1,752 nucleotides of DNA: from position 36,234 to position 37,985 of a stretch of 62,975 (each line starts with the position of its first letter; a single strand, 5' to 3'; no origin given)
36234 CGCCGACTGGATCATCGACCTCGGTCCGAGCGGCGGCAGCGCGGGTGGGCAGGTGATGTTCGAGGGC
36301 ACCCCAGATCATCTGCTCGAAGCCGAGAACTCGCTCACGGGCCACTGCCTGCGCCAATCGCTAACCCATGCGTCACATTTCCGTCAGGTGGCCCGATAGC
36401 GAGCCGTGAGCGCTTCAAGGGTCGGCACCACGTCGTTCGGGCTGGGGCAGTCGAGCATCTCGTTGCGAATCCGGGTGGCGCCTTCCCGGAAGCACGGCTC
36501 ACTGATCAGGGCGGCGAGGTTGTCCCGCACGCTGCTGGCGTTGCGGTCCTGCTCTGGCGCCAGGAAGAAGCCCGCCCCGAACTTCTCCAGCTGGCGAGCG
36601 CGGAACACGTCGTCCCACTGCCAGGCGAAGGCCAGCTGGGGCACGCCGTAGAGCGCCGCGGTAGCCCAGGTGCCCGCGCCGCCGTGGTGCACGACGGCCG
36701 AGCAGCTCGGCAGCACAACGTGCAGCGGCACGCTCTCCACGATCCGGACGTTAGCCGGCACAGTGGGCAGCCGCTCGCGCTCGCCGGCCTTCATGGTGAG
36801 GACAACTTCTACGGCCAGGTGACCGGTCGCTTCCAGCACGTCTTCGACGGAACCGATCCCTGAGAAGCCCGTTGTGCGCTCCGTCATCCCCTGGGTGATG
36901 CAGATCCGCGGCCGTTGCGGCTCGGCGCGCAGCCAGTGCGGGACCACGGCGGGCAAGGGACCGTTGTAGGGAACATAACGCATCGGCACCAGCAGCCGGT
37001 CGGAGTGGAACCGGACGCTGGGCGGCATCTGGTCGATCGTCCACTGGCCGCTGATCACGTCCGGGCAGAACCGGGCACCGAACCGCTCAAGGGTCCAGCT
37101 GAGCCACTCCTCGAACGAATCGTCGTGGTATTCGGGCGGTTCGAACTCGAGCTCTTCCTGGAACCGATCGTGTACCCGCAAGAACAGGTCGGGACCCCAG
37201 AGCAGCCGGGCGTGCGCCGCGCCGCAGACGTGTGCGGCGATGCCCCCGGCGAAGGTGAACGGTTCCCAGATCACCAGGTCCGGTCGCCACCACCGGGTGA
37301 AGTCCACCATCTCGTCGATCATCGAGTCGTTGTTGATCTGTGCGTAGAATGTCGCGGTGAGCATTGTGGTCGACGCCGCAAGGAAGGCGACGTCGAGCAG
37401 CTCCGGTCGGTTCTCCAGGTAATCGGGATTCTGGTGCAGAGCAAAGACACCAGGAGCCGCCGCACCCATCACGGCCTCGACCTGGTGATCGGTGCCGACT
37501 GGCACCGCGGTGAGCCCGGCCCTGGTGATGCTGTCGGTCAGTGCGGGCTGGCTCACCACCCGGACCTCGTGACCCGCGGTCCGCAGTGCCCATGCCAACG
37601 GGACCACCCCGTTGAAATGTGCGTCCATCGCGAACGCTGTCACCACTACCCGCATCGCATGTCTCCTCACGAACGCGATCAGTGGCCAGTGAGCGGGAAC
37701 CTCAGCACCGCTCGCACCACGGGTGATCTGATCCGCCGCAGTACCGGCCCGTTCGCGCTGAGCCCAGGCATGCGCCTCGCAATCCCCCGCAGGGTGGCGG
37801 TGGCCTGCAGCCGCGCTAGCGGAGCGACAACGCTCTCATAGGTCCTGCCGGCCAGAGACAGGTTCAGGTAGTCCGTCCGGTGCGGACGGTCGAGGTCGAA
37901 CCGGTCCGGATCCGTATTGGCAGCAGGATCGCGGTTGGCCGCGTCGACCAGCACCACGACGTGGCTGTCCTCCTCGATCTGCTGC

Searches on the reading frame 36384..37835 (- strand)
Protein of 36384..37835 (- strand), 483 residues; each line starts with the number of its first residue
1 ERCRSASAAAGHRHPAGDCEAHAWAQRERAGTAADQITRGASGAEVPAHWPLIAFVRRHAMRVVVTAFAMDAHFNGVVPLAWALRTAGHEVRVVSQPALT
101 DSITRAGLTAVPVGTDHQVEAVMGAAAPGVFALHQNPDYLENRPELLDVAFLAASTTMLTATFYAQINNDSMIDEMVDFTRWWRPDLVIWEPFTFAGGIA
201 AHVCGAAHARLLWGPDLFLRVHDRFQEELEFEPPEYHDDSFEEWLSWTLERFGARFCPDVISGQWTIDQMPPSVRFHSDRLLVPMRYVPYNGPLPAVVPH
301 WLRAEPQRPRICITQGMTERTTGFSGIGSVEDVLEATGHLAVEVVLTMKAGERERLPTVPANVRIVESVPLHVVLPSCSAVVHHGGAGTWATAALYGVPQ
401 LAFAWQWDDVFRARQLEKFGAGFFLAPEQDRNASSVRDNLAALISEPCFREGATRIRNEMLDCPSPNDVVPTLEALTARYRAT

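Call 8: search_protein_families(library=pfam, proteins=[window:36384-37835:-], max_evalue=0.00001)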
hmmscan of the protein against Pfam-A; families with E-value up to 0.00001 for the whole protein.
window:36384-37835:- (483 aa): 2 families
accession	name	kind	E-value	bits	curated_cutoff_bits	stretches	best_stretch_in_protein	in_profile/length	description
PF21036.3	EryCIII-like_N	-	2.6e-68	230.4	27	1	82-316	1-216/216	Erythromycin biosynthesis protein CIII-like, N-terminal domain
PF06722.18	EryCIII-like_C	-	4.1e-43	147.3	31.7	1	332-476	2-145/145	Erythromycin biosynthesis protein CIII-like, C-terminal domain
